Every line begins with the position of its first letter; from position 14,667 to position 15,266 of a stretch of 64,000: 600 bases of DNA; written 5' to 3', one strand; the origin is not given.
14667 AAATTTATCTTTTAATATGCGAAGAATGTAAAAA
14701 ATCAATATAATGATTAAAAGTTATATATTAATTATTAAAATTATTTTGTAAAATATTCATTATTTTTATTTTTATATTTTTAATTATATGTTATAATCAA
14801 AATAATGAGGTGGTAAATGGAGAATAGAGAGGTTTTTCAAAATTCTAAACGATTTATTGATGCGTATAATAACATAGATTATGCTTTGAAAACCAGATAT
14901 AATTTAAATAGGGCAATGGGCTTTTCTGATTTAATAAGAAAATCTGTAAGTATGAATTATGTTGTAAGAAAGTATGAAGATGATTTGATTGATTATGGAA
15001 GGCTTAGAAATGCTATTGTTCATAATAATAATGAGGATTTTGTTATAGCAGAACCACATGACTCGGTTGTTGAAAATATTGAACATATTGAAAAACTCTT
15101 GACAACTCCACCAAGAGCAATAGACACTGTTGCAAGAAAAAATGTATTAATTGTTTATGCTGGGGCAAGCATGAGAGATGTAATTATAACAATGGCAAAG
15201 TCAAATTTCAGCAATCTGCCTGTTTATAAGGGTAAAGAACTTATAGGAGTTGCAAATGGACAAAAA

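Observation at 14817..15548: HEPN-like domain (RNAIVH) fused to a CBS pair: a possible ligand-gated RNase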

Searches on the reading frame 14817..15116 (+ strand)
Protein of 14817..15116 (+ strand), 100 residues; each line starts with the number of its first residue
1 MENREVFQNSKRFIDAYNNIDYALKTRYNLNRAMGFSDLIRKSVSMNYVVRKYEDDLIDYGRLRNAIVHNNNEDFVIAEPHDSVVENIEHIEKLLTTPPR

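Call 20: search_protein_representatives(alignment_id=A1)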
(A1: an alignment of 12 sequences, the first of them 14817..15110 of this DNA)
Query: 12 sequences, 98 profile positions. Proteins with E-value up to 0.001 (for the whole library): 871; up to 1e-10: 318; up to 1e-30: 11. The best 150 are listed.
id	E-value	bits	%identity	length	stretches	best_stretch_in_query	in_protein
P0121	1.9e-39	149.7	-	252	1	2-98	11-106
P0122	9.8e-37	141.0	-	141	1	5-93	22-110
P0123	3.9e-36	139.1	-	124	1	1-98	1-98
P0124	7.1e-36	138.3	-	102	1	3-90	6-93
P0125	1.3e-33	131.0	-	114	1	6-90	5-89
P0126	1.5e-33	130.8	-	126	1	4-92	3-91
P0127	6.6e-33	128.7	-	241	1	6-97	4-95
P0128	7.3e-33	128.6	-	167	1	3-92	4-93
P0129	8.5e-33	128.4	-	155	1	5-98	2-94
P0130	2.1e-32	127.2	-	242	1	3-98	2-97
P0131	2.3e-31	123.8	-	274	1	3-98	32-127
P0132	2.7e-29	117.1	-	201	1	3-98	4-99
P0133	9.0e-29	115.5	-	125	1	7-89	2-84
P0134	1.2e-28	115.0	-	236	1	8-98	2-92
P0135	8.5e-28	112.4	-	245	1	5-98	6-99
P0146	1.8e-25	104.9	-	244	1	5-98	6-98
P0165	4.4e-22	94.0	-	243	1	1-98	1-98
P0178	7.9e-20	86.8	-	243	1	7-98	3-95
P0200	9.8e-18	80.1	-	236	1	7-98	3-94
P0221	6.0e-16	74.4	-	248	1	7-98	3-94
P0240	4.5e-15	71.6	-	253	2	4-98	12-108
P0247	9.8e-15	70.5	-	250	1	8-95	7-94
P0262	3.7e-14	68.6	-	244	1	8-98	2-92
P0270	7.2e-14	67.7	-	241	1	5-98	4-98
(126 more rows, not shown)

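Call 39: search_solved_structures(query=A4, max_evalue=10, show_alignments=4)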
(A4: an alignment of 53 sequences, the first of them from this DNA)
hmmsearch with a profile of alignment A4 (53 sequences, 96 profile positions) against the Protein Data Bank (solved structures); distinct sequences matched with E-value up to 10: 5.
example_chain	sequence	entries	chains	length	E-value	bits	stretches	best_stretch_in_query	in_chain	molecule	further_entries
6m6w_B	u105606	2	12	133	0.64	13.5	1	8-74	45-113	Toxin-antitoxin system toxin HepN family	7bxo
5yep_B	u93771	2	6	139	1.1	12.7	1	8-85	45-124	Toxin-antitoxin system toxin HepN family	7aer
6m6u_B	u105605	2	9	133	1.2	12.6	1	8-73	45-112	Toxin-antitoxin system toxin HepN family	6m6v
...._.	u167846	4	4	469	2.8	11.4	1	18-76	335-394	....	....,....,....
9fqr_Oj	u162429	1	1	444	5.9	10.4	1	17-75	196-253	Dynein regulatory complex protein 10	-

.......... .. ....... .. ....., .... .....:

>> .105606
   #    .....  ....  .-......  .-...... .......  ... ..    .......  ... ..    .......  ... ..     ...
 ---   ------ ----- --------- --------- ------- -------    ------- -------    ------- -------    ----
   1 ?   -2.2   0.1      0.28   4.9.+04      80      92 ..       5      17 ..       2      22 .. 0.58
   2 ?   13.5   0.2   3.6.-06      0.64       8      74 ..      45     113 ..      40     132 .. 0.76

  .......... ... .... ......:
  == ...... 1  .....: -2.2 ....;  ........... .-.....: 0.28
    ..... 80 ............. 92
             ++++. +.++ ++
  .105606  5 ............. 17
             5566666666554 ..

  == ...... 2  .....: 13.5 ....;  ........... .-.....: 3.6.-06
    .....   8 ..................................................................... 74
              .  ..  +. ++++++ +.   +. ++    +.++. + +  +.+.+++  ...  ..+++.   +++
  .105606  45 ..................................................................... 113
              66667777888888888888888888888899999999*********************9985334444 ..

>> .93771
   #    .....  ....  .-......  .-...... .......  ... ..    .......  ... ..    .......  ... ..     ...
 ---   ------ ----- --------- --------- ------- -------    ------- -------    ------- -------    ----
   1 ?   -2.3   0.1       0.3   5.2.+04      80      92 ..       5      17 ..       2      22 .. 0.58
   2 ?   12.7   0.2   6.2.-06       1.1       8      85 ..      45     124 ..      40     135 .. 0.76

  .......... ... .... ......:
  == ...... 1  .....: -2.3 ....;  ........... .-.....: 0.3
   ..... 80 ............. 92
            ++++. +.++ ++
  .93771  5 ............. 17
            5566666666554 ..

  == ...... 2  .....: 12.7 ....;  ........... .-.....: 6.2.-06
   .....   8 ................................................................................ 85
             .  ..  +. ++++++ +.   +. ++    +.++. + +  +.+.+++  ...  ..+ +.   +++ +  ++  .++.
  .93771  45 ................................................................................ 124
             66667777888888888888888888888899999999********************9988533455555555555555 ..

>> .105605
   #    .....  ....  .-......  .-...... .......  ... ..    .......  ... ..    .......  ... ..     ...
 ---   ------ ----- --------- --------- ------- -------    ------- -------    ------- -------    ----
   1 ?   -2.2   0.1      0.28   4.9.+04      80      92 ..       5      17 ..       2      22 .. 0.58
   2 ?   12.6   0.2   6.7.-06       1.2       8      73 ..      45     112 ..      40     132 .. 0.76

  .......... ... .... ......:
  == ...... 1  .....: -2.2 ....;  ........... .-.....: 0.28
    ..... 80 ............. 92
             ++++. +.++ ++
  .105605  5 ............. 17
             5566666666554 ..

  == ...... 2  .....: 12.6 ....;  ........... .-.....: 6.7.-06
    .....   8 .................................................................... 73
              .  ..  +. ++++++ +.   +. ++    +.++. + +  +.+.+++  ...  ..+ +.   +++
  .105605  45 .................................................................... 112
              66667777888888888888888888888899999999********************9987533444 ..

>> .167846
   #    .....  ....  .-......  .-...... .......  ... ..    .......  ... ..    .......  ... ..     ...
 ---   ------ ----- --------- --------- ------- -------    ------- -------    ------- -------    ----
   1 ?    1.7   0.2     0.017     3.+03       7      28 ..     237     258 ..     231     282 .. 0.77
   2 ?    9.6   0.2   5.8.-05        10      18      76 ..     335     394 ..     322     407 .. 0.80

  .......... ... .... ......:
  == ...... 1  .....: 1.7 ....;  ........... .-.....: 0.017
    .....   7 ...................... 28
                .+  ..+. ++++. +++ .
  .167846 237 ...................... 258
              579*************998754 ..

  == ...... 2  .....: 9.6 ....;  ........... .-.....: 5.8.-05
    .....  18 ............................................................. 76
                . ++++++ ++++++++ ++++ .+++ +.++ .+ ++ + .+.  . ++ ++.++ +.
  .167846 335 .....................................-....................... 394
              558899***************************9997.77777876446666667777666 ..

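Call 44: predict_structure(alignment_id=A4)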
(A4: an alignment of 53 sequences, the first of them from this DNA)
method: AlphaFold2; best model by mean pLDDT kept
length: 100 residues; sequences in the alignment: 53
mean_pLDDT: 89.6   pTM: 0.81
mean pLDDT of the five models: 89.6, 88.6, 88.5, 88.2, 88.0
residues with pLDDT >= 90: 73; 70-90: 12; 50-70: 14; < 50: 1
segments of 3 or more residues with pLDDT < 50: none
pLDDT, mean of each block of 10 residues (from residue 1): 67 96 97 97 97 98 85 75 97 87
secondary structure, 60 per line:
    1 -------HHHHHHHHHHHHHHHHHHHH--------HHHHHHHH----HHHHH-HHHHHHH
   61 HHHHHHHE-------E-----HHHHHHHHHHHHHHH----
elements in order: H8-27 H36-43 H48-52 H54-67 H82-96

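Call 47: fold_search(model_id=the predicted structure, library=pdb)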
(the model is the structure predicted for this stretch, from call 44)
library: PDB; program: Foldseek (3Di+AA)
matches with E <= 10: 22; with E <= 0.001: 0
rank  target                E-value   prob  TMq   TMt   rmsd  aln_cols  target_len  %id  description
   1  2fp2_B                1.2e+00  0.14  0.28  0.21  10.5       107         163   17  Secreted Chorismate Mutase from Mycobacterium tuberculosis (released 2006-03-28)
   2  2f6l_B                3.3e+00  0.07  0.25  0.18  11.1       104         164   16  X-ray structure of Chorismate Mutase from Mycobacterium Tuberculosis (released 2005-12-13)
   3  6vo4                  3.6e+00  0.06  0.25  0.20  10.7       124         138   10  Crystal Structure Analysis of BFL1 (released 2020-06-03)
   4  9rgz_B                4.7e+00  0.06  0.26  0.26   9.3        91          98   13  X-ray crystal structure of a de novo designed single-chain antiparallel 3-helix coiled-coil bundle, sc-apCC3-CW-2NTT (released 2025-09-03)
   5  5c6h_E                5.3e+00  0.03  0.22  0.15  10.2       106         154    9  Mcl-1 complexed with Mule (released 2016-08-03)
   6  7bxo_D                5.6e+00  0.25  0.55  0.44   5.6        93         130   18  Crystal structure of the toxin-antitoxin with AMP-PNP (released 2020-09-30)
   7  4i1s_A                5.6e+00  0.06  0.31  0.16  14.1       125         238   14  Melanoma differentiation associated protein-5 Helicase domain complex with inhibitor Non-structural protein V (released 2013-01-30)
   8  8ki7_A                5.9e+00  0.05  0.26  0.03  12.0        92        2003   10  Structure of Tomato spotted wilt virus L protein contained endoH domain binding to 3'5'vRNA (released 2024-09-25)
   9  1hx8_B                5.9e+00  0.03  0.17  0.07  13.0        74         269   14  CRYSTAL STRUCTURE OF N-TERMINAL DOMAIN OF DROSOPHILA AP180 (released 2001-02-28)
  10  9vsd_A                5.9e+00  0.02  0.20  0.07  16.0        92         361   16  Structure of the phosphomimetic mutant CAX1 in Arabidopsis thaliana in the apo state (released 2025-09-03)
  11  1i5n_C                6.9e+00  0.03  0.21  0.19  14.2        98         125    4  Crystal structure of the P1 domain of CheA from Salmonella typhimurium (released 2001-07-11)
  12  3ts9                  7.3e+00  0.06  0.33  0.28  12.9       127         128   10  Crystal Structure of the MDA5 Helicase Insert Domain (released 2012-02-22)
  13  7t2y_A                7.3e+00  0.04  0.26  0.25  15.5       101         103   13  X-ray structure of a designed cold unfolding four helix bundle (released 2022-03-02)
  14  3kyi_A                7.3e+00  0.04  0.24  0.20  14.0        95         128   12  Crystal structure of the phosphorylated P1 domain of CheA3 in complex with CheY6 from R. sphaeroides (released 2010-02-16)
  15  2c7j_B                7.7e+00  0.02  0.20  0.14  11.8       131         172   12  Phycoerythrocyanin from Mastigocladus laminosus, 295 K, 3.0 A (released 2006-01-25)
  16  3o10_C                8.1e+00  0.18  0.54  0.43   4.8       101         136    8  Crystal structure of the HEPN domain from human sacsin (released 2011-03-30)
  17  6m6w_G                8.1e+00  0.15  0.47  0.39   5.4        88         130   23  Crystal structure the toxin-antitoxin MntA-HpeT mutant-Y104A (released 2020-09-30)
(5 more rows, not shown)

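Call 48: list_cluster_members(proteins=[P0135, P0146, P0165, P0178, P0200, P0221, P0240, P0262, P0270, P0247])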
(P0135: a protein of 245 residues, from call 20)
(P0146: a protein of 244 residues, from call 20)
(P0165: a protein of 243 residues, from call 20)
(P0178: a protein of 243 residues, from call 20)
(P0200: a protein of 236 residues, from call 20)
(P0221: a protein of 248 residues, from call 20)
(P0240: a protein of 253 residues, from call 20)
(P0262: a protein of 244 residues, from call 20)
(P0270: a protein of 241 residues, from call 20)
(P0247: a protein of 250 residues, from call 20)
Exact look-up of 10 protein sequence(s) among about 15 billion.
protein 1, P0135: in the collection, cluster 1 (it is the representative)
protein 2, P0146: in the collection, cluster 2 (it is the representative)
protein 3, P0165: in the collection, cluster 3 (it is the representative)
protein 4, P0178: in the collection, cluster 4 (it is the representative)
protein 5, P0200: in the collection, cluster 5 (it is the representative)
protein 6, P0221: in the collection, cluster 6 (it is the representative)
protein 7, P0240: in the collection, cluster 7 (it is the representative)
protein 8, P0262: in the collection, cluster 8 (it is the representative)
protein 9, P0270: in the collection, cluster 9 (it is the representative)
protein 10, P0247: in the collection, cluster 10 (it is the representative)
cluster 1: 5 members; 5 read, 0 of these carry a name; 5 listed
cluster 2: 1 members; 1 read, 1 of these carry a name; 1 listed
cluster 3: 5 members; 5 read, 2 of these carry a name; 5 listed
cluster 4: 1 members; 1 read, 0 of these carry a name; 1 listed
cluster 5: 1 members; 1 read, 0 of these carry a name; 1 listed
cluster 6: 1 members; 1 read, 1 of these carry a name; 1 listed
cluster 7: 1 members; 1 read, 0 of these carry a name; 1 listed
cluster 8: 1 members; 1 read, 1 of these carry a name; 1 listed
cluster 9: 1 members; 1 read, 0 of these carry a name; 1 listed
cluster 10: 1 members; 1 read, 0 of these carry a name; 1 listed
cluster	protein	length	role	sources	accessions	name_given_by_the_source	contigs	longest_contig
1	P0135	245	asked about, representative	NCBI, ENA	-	-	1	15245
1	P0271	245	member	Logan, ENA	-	-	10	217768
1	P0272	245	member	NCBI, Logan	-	-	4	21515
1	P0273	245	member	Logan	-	-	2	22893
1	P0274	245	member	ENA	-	-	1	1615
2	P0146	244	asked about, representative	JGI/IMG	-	predicted transcriptional regulator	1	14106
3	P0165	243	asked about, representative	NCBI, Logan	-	-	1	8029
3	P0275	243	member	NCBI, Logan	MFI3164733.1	MAG: hypothetical protein R3Y45_00480 [Bacillota bacterium]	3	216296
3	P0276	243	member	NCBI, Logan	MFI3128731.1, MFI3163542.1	MAG: hypothetical protein R3Y18_01575 [Bacillota bacterium]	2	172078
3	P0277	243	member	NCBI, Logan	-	-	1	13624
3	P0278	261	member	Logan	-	-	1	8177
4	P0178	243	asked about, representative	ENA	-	-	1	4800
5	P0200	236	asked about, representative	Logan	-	-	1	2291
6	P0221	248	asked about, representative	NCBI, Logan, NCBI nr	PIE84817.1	MAG: hypothetical protein CSA07_00280 [Bacteroidia bacterium]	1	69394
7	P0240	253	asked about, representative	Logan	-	-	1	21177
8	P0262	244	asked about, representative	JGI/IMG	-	CBS domain-containing protein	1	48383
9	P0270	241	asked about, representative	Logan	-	-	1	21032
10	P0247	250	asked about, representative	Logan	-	-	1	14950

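Call 66: find_encoding_contigs(protein=P0221, flank=5000, max_places=2)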
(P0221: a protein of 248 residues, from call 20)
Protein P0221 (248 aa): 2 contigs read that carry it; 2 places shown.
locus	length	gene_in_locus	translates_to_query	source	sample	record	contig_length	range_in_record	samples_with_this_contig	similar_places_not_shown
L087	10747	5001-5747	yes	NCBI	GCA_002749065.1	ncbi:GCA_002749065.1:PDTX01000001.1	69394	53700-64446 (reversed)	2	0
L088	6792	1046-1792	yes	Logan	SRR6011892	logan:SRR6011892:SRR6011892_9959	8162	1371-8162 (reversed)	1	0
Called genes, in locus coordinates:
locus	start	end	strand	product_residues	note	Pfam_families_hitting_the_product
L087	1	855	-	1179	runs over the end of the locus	PF01855:POR_N, PF17147:PFOR_II, PF01558:POR, PF10371:EKR, PF12838:Fer4_7, PF13183:Fer4_8, PF13484:Fer4_16, PF02775:TPP_enzyme_C, +7 more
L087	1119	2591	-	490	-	PF07690:MFS_1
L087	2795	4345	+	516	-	PF00015:MCPsignal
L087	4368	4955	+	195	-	PF00929:RNase_T, PF16473:Rv2179c-like (weak)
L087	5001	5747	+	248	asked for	PF00571:CBS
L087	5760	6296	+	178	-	PF00254:FKBP_C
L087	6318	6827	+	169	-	-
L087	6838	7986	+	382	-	PF00633:HHH (faint), PF14520:HHH_5 (weak), PF02481:DNA_processg_A, PF17782:WHD_DprA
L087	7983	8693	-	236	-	-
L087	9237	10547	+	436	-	PF00202:Aminotran_3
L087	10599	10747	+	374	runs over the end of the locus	-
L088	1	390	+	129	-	?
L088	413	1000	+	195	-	PF00929:RNase_T, PF16473:Rv2179c-like (weak)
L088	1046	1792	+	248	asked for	PF00571:CBS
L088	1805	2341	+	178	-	PF00254:FKBP_C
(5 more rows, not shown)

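Call 67: find_encoding_contigs(protein=P0165, flank=5000, max_places=2)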
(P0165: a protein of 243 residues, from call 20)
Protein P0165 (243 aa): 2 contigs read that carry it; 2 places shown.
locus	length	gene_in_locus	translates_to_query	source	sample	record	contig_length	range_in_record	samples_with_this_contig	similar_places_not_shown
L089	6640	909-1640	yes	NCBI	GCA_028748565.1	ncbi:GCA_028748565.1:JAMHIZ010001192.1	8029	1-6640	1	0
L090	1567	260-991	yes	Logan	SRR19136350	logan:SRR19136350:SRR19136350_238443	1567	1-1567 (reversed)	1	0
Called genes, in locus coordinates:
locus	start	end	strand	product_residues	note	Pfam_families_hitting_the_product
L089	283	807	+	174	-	PF02482:Ribosomal_S30AE, PF16321:Ribosom_S30AE_C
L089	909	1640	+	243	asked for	PF00571:CBS (faint)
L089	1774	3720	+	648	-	PF13231:PMT_2, PF02366:PMT, PF16192:PMT_4TMC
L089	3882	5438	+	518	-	PF13541:ChlI, PF00493:MCM, PF01078:Mg_chelatase, PF07728:AAA_5, PF13335:Mg_chelatase_C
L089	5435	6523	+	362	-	PF02481:DNA_processg_A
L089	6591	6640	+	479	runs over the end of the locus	?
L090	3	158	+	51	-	?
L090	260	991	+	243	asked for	PF00571:CBS (faint)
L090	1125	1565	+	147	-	?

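Call 68: find_encoding_contigs(protein=P0262, flank=5000, max_places=2)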
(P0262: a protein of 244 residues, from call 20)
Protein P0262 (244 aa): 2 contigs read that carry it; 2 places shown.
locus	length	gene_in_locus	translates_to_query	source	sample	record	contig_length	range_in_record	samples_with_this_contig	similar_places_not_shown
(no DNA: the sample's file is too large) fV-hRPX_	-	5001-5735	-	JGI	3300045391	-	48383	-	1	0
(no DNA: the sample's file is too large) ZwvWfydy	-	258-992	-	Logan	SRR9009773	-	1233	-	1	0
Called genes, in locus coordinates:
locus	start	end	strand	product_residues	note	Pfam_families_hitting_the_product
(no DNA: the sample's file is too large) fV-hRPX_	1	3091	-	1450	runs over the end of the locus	PF02368:Big_2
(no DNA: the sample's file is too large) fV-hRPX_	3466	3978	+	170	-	PF06094:GGACT, PF13772:AIG2_2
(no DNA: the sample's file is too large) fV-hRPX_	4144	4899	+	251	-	-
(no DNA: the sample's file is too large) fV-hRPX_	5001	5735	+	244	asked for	PF00571:CBS (weak)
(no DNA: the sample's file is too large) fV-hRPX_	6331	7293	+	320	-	-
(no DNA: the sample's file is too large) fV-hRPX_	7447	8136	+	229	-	PF18734:HEPN_AbiU2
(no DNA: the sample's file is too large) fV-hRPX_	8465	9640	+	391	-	-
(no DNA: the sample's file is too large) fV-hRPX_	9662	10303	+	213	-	-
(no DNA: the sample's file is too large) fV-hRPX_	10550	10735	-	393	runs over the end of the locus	PF09982:LpxR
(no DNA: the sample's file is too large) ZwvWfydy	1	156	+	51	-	?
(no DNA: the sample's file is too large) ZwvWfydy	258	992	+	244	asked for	PF00571:CBS (weak)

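Call 69: find_encoding_contigs(protein=P0135, flank=5000, max_places=1)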
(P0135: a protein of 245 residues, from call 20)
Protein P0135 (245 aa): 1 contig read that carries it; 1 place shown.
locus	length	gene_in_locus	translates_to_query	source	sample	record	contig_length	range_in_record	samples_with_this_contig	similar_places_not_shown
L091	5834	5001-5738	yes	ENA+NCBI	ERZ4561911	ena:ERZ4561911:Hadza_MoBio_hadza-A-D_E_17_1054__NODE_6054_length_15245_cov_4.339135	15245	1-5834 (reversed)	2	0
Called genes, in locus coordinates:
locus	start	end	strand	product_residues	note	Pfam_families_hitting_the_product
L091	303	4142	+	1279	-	-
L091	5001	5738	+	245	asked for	PF00571:CBS (faint)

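Call 70: find_encoding_contigs(protein=P0240, flank=5000, max_places=1)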
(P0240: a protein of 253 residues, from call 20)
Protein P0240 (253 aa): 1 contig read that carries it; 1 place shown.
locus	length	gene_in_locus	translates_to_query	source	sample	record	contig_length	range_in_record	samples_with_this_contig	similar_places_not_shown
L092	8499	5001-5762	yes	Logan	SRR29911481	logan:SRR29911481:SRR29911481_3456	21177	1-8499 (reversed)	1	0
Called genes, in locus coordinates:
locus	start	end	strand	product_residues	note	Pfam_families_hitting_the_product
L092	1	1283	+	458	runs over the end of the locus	-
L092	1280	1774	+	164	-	PF00498:FHA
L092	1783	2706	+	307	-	-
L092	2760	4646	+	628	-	PF02254:TrkA_N (weak)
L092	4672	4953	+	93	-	PF02026:RyR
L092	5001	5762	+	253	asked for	PF00571:CBS (faint)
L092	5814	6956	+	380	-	-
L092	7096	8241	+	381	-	PF01757:Acyl_transf_3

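Call 71: find_encoding_contigs(protein=P0270, flank=5000, max_places=1)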
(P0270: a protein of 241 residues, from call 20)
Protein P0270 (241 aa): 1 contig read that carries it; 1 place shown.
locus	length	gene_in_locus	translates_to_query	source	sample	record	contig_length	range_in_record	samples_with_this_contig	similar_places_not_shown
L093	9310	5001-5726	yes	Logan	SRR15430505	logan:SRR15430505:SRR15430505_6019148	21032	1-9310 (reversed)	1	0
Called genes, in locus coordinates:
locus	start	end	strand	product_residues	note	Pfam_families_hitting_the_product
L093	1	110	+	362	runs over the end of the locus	PF00195:Chal_sti_synt_N, PF08392:FAE1_CUT1_RppA, PF02797:Chal_sti_synt_C, PF08541:ACP_syn_III_C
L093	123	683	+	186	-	PF04140:ICMT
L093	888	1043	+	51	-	-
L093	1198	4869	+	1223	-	PF00009:GTP_EFTU (faint), PF00350:Dynamin_N, PF01926:MMR_HSR1, PF02421:FeoB_N (faint), PF00350:Dynamin_N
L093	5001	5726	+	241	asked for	PF00571:CBS (weak)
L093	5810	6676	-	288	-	PF02826:2-Hacid_dh_C (weak), PF03446:NAD_binding_2, PF03807:F420_oxidored, PF14833:NAD_binding_11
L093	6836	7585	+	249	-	PF10127:RlaP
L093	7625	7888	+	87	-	PF10752:DUF2533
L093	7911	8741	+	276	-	PF00581:Rhodanese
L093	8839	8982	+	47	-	PF27078:YpzF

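Call 72: find_encoding_contigs(protein=P0146, flank=5000, max_places=1)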
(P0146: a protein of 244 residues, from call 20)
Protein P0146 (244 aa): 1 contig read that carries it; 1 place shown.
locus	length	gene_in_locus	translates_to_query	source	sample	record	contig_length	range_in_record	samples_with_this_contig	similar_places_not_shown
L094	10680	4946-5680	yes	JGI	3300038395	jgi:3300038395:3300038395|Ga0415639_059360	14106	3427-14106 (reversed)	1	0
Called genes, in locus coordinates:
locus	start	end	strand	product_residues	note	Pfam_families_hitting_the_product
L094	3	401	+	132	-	?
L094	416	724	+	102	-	PF03840:SecG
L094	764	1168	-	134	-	-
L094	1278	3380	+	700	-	PF08206:OB_RNB, PF17876:CSD2, PF00773:RNB, PF00575:S1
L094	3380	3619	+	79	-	-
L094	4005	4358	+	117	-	-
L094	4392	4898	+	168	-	-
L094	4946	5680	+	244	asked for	PF00571:CBS (faint)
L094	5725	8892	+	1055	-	PF00133:tRNA-synt_1, PF09334:tRNA-synt_1g (weak), PF08264:Anticodon_1, PF19302:DUF5915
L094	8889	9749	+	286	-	PF10672:Methyltrans_SAM, PF03602:Cons_hypoth95, PF09445:Methyltransf_15 (weak), PF13649:Methyltransf_25 (faint)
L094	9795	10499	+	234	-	-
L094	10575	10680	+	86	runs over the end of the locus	-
